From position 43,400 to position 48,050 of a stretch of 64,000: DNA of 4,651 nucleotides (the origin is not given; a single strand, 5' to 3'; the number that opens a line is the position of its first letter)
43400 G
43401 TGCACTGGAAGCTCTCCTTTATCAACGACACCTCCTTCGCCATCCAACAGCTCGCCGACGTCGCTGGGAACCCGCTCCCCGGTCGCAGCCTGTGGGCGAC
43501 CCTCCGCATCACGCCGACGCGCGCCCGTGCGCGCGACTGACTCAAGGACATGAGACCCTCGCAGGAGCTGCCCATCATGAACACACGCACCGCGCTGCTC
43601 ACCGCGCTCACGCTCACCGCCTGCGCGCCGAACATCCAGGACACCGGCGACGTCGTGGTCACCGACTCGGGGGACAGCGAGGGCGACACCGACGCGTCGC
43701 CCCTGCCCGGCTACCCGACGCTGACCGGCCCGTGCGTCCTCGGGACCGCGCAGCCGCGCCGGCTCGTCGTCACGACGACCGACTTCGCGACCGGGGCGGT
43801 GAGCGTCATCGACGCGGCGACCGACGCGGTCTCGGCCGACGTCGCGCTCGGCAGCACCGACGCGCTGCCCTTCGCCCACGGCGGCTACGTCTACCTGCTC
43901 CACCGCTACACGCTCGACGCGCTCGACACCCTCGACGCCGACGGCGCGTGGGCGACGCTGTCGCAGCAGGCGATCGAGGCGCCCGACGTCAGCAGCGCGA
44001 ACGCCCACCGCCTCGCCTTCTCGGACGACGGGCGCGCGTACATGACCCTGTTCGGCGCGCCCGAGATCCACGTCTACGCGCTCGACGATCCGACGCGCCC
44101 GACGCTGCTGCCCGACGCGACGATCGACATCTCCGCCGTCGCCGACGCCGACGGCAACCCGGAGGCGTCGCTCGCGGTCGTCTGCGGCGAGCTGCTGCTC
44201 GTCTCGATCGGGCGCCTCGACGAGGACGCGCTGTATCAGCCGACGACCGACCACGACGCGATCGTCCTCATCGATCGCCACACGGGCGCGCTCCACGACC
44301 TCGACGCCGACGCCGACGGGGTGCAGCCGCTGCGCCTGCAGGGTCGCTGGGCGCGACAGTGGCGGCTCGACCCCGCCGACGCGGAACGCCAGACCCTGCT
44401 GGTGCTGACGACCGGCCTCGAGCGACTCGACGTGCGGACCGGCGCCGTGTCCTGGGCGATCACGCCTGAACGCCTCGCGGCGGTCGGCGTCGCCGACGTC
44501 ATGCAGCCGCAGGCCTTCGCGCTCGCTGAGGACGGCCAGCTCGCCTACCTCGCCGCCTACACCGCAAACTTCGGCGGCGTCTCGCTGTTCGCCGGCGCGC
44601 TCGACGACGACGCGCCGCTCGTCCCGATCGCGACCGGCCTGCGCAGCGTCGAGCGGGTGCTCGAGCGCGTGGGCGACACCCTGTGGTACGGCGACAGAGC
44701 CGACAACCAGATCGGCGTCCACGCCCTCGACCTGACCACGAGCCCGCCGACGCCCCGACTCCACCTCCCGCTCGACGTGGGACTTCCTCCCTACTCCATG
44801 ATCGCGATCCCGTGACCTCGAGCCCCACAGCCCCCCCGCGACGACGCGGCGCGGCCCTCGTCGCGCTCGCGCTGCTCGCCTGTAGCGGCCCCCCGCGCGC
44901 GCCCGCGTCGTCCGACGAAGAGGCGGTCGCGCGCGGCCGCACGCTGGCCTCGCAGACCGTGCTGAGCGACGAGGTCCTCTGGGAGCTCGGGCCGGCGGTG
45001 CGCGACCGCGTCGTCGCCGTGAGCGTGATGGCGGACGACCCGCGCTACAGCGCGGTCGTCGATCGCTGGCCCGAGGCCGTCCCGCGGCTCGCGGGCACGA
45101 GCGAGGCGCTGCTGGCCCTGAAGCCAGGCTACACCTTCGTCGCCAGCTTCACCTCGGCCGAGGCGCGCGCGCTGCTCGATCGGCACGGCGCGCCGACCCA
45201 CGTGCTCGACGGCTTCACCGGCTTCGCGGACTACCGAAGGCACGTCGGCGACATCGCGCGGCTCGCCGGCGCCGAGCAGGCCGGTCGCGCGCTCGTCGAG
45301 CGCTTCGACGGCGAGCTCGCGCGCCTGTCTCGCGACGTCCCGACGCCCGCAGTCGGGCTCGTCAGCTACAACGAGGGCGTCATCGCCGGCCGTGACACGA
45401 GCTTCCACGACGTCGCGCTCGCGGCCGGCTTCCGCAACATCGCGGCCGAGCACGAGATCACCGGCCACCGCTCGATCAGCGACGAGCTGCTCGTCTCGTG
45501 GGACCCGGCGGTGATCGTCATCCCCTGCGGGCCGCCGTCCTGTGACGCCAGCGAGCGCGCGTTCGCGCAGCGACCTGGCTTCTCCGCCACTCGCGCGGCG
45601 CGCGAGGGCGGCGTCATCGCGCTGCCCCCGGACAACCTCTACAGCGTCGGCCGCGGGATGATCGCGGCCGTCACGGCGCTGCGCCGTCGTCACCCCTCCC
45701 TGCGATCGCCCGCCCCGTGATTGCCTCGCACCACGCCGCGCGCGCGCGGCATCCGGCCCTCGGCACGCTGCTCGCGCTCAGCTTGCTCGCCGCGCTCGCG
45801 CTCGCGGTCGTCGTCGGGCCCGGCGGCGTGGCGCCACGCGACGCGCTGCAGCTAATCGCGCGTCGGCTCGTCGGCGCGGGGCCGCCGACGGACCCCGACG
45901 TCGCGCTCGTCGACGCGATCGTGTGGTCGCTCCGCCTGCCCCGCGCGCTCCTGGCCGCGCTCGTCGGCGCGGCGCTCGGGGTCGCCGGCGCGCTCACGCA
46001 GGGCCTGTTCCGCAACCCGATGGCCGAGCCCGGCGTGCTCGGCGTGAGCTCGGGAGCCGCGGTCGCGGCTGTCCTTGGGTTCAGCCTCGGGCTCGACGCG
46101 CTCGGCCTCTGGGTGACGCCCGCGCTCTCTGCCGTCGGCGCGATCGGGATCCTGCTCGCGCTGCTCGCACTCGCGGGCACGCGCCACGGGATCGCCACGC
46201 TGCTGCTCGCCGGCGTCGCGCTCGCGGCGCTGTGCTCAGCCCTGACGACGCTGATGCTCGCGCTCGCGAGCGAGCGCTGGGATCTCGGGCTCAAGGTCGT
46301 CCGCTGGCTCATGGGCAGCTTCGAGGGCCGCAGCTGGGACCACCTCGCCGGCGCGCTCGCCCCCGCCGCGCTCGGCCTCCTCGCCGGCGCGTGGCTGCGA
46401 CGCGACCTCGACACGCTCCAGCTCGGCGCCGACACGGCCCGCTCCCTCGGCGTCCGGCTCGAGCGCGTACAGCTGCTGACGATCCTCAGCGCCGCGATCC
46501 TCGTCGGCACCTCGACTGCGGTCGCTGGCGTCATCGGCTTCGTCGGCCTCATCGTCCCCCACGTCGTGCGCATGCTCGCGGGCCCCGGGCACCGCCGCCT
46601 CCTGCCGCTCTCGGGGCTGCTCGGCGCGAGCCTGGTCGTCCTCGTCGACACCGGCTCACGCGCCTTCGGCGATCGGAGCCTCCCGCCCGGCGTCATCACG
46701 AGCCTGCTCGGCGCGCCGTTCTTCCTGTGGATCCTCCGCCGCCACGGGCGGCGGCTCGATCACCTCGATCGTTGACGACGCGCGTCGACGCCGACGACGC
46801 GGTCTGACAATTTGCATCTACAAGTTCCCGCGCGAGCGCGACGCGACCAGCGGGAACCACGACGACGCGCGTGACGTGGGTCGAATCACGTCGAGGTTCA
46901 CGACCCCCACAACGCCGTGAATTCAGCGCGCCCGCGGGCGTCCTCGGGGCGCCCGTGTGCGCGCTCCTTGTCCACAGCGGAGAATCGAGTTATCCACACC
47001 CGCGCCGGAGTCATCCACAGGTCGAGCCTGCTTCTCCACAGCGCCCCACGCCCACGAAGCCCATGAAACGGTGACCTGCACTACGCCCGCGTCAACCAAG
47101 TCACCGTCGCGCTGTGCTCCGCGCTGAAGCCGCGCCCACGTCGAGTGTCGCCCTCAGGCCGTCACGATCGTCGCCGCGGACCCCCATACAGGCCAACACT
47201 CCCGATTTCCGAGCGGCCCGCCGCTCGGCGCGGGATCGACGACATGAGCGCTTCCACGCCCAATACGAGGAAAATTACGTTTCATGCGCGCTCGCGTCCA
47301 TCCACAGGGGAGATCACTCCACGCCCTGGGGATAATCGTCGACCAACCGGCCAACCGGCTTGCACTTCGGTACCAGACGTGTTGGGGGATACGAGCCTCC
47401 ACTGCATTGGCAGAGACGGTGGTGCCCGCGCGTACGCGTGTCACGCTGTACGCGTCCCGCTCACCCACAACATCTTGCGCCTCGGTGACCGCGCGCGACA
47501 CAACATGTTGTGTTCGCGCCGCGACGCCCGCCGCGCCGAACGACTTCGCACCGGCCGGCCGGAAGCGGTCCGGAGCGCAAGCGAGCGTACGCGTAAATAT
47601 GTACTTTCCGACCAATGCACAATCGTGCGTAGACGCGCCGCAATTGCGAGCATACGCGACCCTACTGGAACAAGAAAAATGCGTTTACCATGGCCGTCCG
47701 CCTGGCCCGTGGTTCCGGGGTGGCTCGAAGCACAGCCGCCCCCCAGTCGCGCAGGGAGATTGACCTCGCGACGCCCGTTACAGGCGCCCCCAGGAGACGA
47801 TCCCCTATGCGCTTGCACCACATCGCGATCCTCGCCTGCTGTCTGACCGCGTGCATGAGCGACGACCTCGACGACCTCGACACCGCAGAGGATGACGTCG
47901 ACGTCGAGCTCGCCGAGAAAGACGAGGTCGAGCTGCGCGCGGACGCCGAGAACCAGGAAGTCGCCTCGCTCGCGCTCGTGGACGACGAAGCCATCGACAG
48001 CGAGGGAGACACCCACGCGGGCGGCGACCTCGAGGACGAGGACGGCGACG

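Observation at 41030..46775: A cobalamin riboswitch controls a TonB-dependent receptor, unknown lipoprotein, BtuF-like and BtuC-like operon that has no ATPase gene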

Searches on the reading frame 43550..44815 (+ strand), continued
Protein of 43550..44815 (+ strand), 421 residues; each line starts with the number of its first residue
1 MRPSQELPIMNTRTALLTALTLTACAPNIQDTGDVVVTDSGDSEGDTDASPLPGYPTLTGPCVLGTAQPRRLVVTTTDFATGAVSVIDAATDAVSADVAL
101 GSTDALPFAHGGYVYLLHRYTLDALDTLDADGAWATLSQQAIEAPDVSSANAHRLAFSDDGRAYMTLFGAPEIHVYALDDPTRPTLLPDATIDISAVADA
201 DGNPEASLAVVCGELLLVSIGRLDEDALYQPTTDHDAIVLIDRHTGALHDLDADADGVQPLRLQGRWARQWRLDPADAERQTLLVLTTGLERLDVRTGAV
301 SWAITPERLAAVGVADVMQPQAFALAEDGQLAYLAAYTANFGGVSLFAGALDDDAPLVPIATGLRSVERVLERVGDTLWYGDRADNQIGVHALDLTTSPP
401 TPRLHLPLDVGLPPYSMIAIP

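Call 49: search_solved_structures(query=A2, max_evalue=0.00001, show_alignments=2)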
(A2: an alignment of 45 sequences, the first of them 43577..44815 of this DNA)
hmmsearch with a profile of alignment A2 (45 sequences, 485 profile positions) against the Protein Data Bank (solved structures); distinct sequences matched with E-value up to 0.00001: 11.
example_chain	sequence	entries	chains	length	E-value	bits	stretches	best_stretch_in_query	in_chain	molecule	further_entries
8bai_A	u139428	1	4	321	2e-07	33.2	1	117-267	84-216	Surface layer protein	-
8baz_A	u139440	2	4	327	2.1e-07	33.2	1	117-267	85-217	Surface layer protein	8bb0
8bmy_A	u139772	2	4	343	2.1e-07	33.2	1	117-267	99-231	Putative surface layer protein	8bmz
3dsm_A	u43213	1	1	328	2.2e-07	33.1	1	117-267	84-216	uncharacterized protein BACUNI_02894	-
8bmx_D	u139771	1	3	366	2.5e-07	32.9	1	117-267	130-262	YncE family protein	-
8bn0_A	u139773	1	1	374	2.7e-07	32.8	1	117-267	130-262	Putative surface layer protein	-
8puj_A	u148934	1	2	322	1.3e-06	30.6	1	117-267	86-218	YncE family protein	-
8okv_B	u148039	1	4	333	1.4e-06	30.5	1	117-267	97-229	Putative surface layer protein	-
8p97_B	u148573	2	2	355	1.4e-06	30.5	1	117-267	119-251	Putative surface layer protein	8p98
7eh9_A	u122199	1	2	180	3.8e-06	29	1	413-474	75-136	Basal-body rod modification protein FlgD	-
7bhq_A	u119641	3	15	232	4.4e-06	28.8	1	414-474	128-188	Basal-body rod modification protein FlgD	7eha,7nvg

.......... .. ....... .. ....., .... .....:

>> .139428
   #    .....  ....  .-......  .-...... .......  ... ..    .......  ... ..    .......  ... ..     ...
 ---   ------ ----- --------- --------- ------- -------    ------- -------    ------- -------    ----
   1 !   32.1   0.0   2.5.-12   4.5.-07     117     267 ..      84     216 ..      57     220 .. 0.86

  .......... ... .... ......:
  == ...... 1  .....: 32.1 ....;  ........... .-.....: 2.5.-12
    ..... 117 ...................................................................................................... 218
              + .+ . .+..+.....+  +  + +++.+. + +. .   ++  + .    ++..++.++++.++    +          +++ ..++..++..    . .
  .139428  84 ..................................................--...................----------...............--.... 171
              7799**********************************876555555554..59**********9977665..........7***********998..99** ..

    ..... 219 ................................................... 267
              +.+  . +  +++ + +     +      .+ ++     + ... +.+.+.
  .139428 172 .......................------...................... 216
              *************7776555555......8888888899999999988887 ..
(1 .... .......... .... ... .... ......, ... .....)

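Call 79: search_protein_families(library=pfam, alignment_id=A2, max_evalue=0.01)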
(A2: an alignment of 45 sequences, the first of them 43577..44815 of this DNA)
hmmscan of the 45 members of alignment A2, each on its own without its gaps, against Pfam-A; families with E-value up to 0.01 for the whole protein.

A. member 1, window:43577-44815:+ (412 aa): 0 families

B. families by the number of members that match (of 45 scanned): 6 families
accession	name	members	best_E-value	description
PF13860.13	FlgD_ig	12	1.3e-10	FlgD Ig-like domain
PF16819.11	DUF5074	5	1.3e-05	Domain of unknown function (DUF5074)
PF18962.6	Por_Secre_tail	4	7.7e-06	Secretion system C-terminal sorting domain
PF13360.13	PQQ_2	2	5.9e-07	Outer membrane protein assembly factor BamB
PF01436.27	NHL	1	0.00039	NHL repeat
PF13585.12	CHU_C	1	0.0082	CHU_C Type IX secretion signal domain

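Call 80: list_cluster_members(proteins=[P0289, P0291, P0297, P0300, P0313, P0339, P0348, P0361, P0364, P0382])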
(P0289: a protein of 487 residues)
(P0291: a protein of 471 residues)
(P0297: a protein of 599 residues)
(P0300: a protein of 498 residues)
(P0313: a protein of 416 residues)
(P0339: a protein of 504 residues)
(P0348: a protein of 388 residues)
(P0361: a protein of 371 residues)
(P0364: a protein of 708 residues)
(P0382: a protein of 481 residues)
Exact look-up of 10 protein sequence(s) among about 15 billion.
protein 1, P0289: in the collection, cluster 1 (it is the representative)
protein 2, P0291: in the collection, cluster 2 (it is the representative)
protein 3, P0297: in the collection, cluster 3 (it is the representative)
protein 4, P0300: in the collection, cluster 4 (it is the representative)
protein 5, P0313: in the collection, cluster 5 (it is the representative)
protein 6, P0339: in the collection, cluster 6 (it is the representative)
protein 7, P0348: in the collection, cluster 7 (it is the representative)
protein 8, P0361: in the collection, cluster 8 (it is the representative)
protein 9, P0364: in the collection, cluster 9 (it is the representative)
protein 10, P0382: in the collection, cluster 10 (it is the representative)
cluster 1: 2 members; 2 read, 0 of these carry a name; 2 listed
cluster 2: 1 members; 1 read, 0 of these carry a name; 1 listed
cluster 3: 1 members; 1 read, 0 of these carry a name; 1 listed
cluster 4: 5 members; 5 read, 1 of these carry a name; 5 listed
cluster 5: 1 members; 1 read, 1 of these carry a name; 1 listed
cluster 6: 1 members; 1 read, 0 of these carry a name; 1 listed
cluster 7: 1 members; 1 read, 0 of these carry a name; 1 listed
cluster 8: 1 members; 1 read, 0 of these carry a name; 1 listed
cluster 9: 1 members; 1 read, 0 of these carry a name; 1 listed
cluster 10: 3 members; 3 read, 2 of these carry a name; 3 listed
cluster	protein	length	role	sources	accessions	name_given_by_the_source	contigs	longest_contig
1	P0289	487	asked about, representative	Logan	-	-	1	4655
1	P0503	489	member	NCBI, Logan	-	-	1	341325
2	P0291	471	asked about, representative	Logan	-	-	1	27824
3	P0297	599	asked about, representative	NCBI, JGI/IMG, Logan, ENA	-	-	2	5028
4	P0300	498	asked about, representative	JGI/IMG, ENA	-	hypothetical protein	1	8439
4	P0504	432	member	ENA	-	-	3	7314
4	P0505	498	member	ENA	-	-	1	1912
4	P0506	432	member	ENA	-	-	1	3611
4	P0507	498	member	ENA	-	-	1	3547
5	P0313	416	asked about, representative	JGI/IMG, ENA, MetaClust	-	\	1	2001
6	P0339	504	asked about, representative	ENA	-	-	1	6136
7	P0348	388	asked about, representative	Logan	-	-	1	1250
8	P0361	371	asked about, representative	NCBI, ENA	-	-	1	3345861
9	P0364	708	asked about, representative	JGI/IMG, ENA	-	-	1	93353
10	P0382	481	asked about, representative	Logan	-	-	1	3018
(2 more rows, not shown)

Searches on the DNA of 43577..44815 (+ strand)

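Call 20: search_rna_families(sources=[L001, L002, L005, L015, L020, L023, L029], threshold=gathering)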
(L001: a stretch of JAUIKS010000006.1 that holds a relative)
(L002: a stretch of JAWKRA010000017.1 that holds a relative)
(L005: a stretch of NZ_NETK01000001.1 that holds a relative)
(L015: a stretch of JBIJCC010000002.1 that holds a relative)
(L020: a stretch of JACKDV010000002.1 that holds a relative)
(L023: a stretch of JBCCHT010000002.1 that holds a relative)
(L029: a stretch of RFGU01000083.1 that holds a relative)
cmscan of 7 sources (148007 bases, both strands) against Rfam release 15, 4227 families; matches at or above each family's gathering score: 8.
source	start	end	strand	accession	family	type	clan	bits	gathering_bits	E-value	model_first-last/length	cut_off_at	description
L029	15516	15702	-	RF00174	Cobalamin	Cis-reg; riboswitch;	CL00101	116.1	31.5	4.8e-28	1-189/189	no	Cobalamin riboswitch aptamer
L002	7474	7663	+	RF00174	Cobalamin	Cis-reg; riboswitch;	CL00101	114.1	31.5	1.8e-27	1-189/189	no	Cobalamin riboswitch aptamer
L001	7333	7523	+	RF00174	Cobalamin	Cis-reg; riboswitch;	CL00101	95.1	31.5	4.8e-22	1-189/189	no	Cobalamin riboswitch aptamer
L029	7548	7672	+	RF00174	Cobalamin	Cis-reg; riboswitch;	CL00101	92.2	31.5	3.4e-21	46-168/189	no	Cobalamin riboswitch aptamer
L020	7518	7716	+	RF00174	Cobalamin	Cis-reg; riboswitch;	CL00101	89.9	31.5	1.4e-20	1-189/189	no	Cobalamin riboswitch aptamer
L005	5821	6053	+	RF00174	Cobalamin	Cis-reg; riboswitch;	CL00101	87.3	31.5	8.5e-20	1-189/189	no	Cobalamin riboswitch aptamer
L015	7639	7804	+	RF00174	Cobalamin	Cis-reg; riboswitch;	CL00101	86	31.5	2e-19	18-173/189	no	Cobalamin riboswitch aptamer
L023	7622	7799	+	RF00174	Cobalamin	Cis-reg; riboswitch;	CL00101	75.3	31.5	2.2e-16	1-189/189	no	Cobalamin riboswitch aptamer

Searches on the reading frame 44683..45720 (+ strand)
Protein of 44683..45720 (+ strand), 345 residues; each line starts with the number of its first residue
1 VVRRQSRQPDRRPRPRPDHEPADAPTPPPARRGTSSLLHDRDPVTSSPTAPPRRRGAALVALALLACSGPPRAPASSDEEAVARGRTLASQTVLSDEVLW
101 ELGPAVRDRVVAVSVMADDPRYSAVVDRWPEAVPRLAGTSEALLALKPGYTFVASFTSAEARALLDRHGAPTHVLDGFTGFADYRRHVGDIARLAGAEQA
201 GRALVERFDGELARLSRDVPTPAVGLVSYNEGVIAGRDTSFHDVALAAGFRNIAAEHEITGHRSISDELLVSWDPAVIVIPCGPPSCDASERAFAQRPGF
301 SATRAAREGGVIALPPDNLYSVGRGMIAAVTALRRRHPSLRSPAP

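Call 6: search_protein_families(library=pfam, proteins=[window:44683-45720:+], max_evalue=0.01)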
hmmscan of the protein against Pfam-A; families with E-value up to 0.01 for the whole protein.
window:44683-45720:+ (345 aa): 1 family
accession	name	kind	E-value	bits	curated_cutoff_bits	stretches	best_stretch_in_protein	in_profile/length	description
PF01497.23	Peripla_BP_2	-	2.7e-18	66.7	27.5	1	95-317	8-234/235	Periplasmic binding protein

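Call 7: search_protein_families(library=ncbifam, proteins=[window:44683-45720:+], max_evalue=0.01)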
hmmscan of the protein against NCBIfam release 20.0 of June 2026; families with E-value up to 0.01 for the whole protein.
window:44683-45720:+ (345 aa): 1 family
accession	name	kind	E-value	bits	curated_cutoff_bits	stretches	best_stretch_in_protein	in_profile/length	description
TIGR04281.1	peripla_PGF_1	equivalog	8.7e-18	64.6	325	1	99-333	35-260/330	PGF-CTERM-anchored ABC transporter substrate-binding protein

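Call 51: search_solved_structures(query=window:44812-45720:+, max_evalue=0.001)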
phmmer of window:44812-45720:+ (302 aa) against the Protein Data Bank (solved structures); distinct sequences matched with E-value up to 0.001: 4.
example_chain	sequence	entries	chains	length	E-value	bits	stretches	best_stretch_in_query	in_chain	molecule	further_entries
2r79_A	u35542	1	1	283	6.5e-11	45.5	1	151-277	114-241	Periplasmic binding protein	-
5gj3_A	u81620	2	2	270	5.9e-07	32.5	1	97-283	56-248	Periplasmic binding protein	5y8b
5b58_T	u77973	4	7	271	5.9e-06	29.2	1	78-293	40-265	Putative hemin transport system, substrate-binding protein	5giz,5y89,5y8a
2etv_A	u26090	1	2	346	0.00057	22.7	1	96-284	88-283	iron(III) ABC transporter, periplasmic iron-binding protein, putative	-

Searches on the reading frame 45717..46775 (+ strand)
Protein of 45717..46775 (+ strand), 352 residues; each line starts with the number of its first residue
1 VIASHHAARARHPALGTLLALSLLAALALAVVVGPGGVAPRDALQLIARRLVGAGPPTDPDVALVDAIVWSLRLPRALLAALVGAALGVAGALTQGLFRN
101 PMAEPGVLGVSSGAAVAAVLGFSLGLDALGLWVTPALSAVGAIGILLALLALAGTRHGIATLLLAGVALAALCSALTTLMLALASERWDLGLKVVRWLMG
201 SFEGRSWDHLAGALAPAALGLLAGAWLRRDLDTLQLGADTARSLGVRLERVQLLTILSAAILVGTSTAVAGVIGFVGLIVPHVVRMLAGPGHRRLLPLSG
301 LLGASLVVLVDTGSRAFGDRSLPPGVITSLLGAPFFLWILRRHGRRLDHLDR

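Call 6: search_protein_families(library=pfam, proteins=[window:45717-46775:+], max_evalue=0.01)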
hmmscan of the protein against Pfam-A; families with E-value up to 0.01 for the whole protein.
window:45717-46775:+ (352 aa): 1 family
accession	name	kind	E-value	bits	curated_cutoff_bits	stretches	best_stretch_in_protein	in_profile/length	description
PF01032.23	FecCD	-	3e-84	283.1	26.5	1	23-342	2-311/311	FecCD transport family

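Call 7: search_protein_families(library=ncbifam, proteins=[window:45717-46775:+], max_evalue=0.01)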
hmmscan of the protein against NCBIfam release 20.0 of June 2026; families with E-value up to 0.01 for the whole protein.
window:45717-46775:+ (352 aa): 16 families
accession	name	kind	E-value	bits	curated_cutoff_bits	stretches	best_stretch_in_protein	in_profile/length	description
NF007081.0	PRK09535.1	equivalog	4e-66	223.8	461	1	66-343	88-361/366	vitamin B12 ABC transporter permease BtuC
NF003001.0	PRK03784.1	equivalog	1.6e-64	218.2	334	1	64-344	50-329/332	vitamin B12 ABC transporter permease BtuC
TIGR03869.1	F420-0_ABCperm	hypoth_equivalog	2.4e-61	207.8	437.35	1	23-344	2-322/325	putative F420-0 ABC transporter permease subunit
NF008407.0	PRK11228.1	equivalog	7.7e-57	192.7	396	1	63-343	48-329/330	iron-dicitrate ABC transporter permease FecC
NF007299.0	PRK09777.1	equivalog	2.5e-54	184.7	406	1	69-342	47-316/318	Fe(3+) dicitrate ABC transporter permease subunit FecD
NF007866.0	PRK10577.1-2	equivalog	4.8e-52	177.2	554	1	62-344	382-664/666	Fe(3+)-hydroxamate ABC transporter permease FhuB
NF007867.0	PRK10577.1-3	subfamily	8.2e-52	176.5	849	1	68-343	431-705/710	Fe(3+)-hydroxamate ABC transporter permease FhuB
NF007871.0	PRK10577.2-2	equivalog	3.4e-51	174.6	899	1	10-345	355-678/679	Fe(3+)-hydroxamate ABC transporter permease FhuB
NF007872.0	PRK10577.2-3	equivalog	1.3e-48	165.9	727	1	10-343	11-331/676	Fe(3+)-hydroxamate ABC transporter permease FhuB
NF007760.0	PRK10441.1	equivalog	1.3e-45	156.1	428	1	12-345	10-331/335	Fe(3+)-siderophore ABC transporter permease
NF007873.0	PRK10577.2-4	equivalog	9.9e-41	140.2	1012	1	62-341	364-641/646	Fe(3+)-hydroxamate ABC transporter permease FhuB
NF007870.0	PRK10577.2-1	equivalog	2.8e-39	135.3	1355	1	68-347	399-677/678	Fe(3+)-hydroxamate ABC transporter permease FhuB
NF007868.0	PRK10577.1-5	equivalog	1.4e-37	129.6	943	1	69-345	392-666/666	Fe(3+)-hydroxamate ABC transporter permease FhuB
NF007759.0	PRK10440.1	equivalog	4.4e-36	124.8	422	1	24-346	17-329/330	iron-enterobactin ABC transporter permease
NF007869.0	PRK10577.1-6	equivalog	4.4e-33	114.6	954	1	22-347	382-698/703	Fe(3+)-hydroxamate ABC transporter permease FhuB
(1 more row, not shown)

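Call 52: search_solved_structures(query=window:45717-46775:+, max_evalue=0.001)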
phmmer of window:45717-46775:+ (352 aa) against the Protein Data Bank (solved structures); distinct sequences matched with E-value up to 0.001: 8.
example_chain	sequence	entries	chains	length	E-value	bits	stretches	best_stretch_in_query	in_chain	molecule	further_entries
7lb8_B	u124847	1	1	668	3.2e-51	177.8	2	64-349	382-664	Iron(3+)-hydroxamate import system permease protein FhuB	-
4g1u_A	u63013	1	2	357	8.6e-50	173.1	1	68-343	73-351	Hemin transport system permease protein hmuU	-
1l7v_A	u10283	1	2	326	3.7e-46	161.1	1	66-345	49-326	VITAMIN B12 TRANSPORT SYSTEM PERMEASE PROTEIN BTUC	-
2nq2_A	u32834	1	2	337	1.9e-45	158.8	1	64-339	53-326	Hypothetical ABC transporter permease protein HI1471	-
2qi9_A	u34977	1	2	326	2.7e-44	155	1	66-345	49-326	Vitamin B12 import system permease protein btuC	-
4dbl_A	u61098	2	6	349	7.3e-44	153.6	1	66-345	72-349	Vitamin B12 import system permease protein BtuC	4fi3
4r9u_A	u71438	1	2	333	7.3e-44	153.6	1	66-345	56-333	Vitamin B12 import system permease protein BtuC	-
5b57_A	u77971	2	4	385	1.6e-39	139.3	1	6-343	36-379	Putative hemin ABC transport system, membrane protein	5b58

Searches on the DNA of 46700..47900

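Call 84: search_rna_families(source=window, start=46700, end=47900, threshold=evalue, max_evalue=1)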
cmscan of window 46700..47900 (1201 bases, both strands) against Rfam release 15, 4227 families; matches with E-value up to 1: 4.
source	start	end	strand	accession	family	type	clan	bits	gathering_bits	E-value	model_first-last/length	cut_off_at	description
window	46881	46969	+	RF02833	Scr3202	Gene; sRNA;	-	24.1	52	0.66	1-95/95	no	Streptomyces RNA 3202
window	47821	47898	-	RF02437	SpF44_sRNA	Gene; sRNA;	-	20.1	70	0.98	1-102/102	no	Streptococcus sRNA SpF44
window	47732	47837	-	RF01630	ceN40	Gene; snRNA; snoRNA; CD-box;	-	17.2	35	0.36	1-123/123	no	Nematode snoRNA ceN40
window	47018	47079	-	RF02919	ilvB-OMG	Cis-reg;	-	12.8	95.9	0.59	143-203/209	no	ilvB-OMG RNA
